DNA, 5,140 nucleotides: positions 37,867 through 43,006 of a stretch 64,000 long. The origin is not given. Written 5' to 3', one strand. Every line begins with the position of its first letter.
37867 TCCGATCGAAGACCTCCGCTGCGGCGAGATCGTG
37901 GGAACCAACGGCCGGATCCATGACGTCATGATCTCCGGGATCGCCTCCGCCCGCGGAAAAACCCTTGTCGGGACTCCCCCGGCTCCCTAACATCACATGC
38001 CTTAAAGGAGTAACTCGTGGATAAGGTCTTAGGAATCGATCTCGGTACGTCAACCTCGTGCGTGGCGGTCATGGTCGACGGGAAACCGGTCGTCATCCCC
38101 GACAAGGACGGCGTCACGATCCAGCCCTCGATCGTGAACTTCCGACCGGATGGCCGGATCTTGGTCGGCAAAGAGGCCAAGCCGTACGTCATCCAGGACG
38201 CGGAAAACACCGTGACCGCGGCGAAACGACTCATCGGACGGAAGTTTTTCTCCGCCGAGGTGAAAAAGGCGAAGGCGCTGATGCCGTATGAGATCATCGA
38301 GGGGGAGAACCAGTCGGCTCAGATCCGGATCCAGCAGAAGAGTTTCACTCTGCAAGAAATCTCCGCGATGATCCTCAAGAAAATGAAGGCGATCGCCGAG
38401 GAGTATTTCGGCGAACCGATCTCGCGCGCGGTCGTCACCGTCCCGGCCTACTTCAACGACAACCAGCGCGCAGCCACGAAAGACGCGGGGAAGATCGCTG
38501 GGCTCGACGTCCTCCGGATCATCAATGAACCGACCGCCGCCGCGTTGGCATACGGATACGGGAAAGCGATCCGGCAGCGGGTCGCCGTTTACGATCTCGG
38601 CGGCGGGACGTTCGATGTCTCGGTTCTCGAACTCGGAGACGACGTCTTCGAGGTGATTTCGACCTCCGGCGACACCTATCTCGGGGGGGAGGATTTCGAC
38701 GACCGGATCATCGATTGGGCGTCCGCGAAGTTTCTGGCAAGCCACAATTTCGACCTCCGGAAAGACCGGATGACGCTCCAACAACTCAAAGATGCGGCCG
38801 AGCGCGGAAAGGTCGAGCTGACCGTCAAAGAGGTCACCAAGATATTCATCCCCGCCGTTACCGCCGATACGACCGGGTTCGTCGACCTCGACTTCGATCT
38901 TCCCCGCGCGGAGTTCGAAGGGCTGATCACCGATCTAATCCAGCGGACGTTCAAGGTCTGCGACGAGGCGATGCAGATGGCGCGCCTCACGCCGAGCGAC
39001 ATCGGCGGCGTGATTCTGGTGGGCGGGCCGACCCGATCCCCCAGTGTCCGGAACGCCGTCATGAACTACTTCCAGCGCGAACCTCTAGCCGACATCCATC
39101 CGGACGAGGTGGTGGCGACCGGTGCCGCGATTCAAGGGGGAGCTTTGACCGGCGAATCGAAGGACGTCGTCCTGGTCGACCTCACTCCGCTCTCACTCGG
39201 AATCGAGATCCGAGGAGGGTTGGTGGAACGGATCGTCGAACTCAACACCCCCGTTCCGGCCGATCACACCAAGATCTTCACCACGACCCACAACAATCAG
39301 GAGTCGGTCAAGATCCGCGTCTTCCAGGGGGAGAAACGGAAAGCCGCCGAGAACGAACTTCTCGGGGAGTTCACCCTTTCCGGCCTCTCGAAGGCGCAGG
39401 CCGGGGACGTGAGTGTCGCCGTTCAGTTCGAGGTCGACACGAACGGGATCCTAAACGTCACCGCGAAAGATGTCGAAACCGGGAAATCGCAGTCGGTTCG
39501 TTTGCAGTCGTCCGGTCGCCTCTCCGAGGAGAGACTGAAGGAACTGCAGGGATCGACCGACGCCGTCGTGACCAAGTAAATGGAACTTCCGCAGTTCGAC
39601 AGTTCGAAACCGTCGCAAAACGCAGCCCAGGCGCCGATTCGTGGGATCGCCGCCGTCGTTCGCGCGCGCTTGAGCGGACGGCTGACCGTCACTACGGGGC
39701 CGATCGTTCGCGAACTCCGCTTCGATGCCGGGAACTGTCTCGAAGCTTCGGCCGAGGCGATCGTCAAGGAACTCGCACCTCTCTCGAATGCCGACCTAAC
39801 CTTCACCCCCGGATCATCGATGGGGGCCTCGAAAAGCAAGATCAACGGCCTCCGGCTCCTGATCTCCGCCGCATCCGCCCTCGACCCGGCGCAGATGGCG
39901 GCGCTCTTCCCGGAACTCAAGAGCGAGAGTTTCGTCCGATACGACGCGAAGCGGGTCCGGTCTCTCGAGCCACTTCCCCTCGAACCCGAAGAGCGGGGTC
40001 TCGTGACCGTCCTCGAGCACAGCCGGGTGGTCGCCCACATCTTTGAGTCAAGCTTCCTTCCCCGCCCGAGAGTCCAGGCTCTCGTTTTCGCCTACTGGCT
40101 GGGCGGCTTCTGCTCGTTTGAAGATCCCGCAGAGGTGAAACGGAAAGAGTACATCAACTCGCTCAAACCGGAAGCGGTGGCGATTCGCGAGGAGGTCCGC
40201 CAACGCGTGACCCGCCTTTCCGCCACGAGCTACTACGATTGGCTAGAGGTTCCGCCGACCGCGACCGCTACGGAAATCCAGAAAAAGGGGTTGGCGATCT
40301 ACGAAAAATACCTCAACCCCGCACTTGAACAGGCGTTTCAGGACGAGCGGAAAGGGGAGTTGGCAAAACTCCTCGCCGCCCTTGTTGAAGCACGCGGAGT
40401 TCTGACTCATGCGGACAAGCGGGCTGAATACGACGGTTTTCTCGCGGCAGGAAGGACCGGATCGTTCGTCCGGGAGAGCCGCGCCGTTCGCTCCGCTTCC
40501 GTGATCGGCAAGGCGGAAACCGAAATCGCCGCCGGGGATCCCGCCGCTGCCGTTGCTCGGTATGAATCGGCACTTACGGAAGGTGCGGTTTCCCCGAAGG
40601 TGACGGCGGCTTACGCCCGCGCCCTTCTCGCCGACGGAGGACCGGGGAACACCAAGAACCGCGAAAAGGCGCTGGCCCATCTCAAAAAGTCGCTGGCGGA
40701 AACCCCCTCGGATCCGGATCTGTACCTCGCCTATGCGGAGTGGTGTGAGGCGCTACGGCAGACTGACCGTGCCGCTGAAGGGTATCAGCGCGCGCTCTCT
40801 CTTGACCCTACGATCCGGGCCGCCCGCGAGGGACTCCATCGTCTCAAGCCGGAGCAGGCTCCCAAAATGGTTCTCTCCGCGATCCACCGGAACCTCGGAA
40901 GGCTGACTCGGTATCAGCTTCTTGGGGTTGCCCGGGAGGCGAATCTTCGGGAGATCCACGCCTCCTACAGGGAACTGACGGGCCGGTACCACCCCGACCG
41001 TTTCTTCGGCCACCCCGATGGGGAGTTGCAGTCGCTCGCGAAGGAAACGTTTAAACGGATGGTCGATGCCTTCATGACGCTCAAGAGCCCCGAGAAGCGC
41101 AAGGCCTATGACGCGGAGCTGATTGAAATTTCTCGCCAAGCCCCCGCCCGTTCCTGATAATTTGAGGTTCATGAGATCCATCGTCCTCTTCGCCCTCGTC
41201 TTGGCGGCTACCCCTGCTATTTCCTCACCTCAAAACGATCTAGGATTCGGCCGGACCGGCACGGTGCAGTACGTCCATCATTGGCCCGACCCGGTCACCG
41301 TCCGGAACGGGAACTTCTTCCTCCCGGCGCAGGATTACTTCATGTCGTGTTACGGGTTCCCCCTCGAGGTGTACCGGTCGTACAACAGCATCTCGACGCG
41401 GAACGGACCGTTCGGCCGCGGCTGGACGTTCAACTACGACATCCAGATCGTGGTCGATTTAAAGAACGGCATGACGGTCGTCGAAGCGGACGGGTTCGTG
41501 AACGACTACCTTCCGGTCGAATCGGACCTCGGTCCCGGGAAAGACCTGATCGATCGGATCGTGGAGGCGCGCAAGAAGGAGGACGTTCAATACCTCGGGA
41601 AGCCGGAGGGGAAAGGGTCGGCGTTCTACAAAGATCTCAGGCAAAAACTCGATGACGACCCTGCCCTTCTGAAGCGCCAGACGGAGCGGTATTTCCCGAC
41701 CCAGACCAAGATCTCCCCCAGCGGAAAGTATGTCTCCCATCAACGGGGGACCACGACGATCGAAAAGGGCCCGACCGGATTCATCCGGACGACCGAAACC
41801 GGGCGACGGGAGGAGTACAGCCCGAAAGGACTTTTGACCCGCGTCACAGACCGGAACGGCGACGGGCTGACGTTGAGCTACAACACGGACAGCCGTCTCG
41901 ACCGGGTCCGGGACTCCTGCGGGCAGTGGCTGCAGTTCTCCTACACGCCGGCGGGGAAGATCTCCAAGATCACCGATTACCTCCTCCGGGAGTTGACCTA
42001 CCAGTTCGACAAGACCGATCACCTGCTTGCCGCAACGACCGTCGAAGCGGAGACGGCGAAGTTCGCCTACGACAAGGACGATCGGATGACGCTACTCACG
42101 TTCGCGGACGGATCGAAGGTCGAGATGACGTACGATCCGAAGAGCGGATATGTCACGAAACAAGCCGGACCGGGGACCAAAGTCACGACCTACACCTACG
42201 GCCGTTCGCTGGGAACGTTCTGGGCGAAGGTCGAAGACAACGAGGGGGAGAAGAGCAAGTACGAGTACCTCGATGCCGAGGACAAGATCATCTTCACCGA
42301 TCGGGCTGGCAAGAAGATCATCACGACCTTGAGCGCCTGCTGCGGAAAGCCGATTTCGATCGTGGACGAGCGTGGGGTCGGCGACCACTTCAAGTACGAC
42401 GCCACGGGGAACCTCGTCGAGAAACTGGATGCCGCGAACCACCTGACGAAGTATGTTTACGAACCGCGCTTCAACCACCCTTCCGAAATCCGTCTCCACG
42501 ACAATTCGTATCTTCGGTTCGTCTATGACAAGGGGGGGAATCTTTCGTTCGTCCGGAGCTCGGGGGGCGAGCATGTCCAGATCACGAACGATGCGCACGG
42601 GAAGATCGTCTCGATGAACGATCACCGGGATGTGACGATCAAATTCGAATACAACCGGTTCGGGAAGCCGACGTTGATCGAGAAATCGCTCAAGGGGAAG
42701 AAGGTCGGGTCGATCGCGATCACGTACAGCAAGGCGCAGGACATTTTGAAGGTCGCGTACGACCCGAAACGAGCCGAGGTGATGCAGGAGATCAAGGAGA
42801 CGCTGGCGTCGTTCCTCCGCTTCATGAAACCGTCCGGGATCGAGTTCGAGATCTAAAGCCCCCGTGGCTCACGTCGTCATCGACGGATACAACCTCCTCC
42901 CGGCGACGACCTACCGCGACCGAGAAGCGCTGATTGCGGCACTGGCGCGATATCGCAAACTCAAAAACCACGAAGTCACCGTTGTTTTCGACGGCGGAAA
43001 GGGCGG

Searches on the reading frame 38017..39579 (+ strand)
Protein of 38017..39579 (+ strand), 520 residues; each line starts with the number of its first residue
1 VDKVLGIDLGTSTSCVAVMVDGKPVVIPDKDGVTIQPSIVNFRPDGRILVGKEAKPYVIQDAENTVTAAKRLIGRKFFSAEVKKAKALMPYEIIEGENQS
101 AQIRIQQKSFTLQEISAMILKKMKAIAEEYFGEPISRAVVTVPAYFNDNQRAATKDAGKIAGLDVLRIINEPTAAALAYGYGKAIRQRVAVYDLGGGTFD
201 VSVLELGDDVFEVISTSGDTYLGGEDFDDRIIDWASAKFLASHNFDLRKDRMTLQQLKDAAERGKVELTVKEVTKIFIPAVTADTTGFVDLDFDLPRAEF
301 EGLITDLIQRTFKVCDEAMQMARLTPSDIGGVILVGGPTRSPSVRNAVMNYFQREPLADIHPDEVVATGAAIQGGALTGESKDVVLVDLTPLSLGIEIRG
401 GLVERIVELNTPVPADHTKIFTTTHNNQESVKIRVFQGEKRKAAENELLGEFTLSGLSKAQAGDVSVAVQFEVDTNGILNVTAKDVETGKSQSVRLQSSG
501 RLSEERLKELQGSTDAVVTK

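Call 75: search_protein_families(library=pfam, proteins=[window:38017-39579:+], max_evalue=0.0001)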
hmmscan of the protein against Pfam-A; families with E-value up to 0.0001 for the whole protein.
window:38017-39579:+ (520 aa): 2 families
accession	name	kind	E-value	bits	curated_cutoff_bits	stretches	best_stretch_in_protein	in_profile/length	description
PF00012.26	HSP70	-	4.3e-185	616.8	20.6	1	4-512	1-512/599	Hsp70 protein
PF06723.19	MreB_Mbl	-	6.4e-13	48.7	27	1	117-239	76-192/327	MreB/Mbl protein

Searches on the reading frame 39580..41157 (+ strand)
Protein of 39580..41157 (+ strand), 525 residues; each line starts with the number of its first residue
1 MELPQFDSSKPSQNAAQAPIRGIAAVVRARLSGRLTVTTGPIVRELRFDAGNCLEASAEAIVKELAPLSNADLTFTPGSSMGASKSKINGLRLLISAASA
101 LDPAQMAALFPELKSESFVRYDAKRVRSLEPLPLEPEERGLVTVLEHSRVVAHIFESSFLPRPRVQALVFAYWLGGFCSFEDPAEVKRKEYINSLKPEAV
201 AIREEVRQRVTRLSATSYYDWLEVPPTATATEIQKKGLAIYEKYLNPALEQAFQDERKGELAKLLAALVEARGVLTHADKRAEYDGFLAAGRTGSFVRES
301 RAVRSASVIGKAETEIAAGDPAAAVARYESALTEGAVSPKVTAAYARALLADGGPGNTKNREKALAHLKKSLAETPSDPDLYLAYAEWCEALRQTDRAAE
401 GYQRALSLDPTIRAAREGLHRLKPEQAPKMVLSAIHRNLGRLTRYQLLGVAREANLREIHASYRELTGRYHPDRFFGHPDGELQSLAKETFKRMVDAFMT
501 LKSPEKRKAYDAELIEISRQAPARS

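Call 75: search_protein_families(library=pfam, proteins=[window:39580-41157:+], max_evalue=0.0001)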
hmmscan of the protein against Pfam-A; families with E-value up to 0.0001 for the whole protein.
window:39580-41157:+ (525 aa): 5 families
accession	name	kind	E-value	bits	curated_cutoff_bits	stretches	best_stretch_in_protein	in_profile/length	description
PF00226.36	DnaJ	-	1.1e-19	70.7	27.8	1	445-511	3-63/63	DnaJ domain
PF14559.12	TPR_19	-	1.3e-07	32.2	25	0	362-414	8-61/68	Tetratricopeptide repeat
PF13428.12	TPR_14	-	6e-07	30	23.5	0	379-421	1-43/44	Tetratricopeptide repeat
PF07719.23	TPR_2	-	2.8e-05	24.4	27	0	380-411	2-33/34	Tetratricopeptide repeat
PF13432.12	TPR_16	-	8.6e-05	23.3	32.7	0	361-410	13-62/65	Tetratricopeptide repeat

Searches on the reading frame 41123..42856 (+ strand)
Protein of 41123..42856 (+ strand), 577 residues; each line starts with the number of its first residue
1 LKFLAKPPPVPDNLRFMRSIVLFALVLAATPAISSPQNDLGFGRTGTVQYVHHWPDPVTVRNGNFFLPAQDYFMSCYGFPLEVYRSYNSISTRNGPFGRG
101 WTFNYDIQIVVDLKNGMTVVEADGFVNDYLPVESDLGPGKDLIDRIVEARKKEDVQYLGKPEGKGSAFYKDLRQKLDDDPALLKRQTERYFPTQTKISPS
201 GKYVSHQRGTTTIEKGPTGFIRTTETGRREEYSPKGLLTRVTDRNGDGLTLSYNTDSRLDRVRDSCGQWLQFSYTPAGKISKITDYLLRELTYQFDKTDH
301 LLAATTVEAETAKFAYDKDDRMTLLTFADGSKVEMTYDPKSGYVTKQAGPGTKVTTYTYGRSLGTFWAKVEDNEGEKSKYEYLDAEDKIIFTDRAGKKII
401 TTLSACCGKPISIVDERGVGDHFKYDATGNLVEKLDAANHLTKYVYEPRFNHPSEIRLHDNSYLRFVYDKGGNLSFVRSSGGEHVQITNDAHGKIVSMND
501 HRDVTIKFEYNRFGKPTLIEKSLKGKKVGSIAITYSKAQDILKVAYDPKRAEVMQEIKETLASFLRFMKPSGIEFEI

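Call 75: search_protein_families(library=pfam, proteins=[window:41123-42856:+], max_evalue=0.0001)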
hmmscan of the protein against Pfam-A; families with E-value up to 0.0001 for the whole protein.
window:41123-42856:+ (577 aa): 3 families
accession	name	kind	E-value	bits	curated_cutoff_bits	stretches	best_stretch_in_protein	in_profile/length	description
PF05593.20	RHS_repeat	-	4.3e-19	68.9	22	0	232-259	1-28/38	RHS Repeat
PF20148.4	DUF6531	-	3.7e-16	59.7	24.1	1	56-125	2-70/74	Domain of unknown function (DUF6531)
PF25023.1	TEN_YD-shell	-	1.7e-06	26.8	50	0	218-303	692-781/909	Teneurin YD-shell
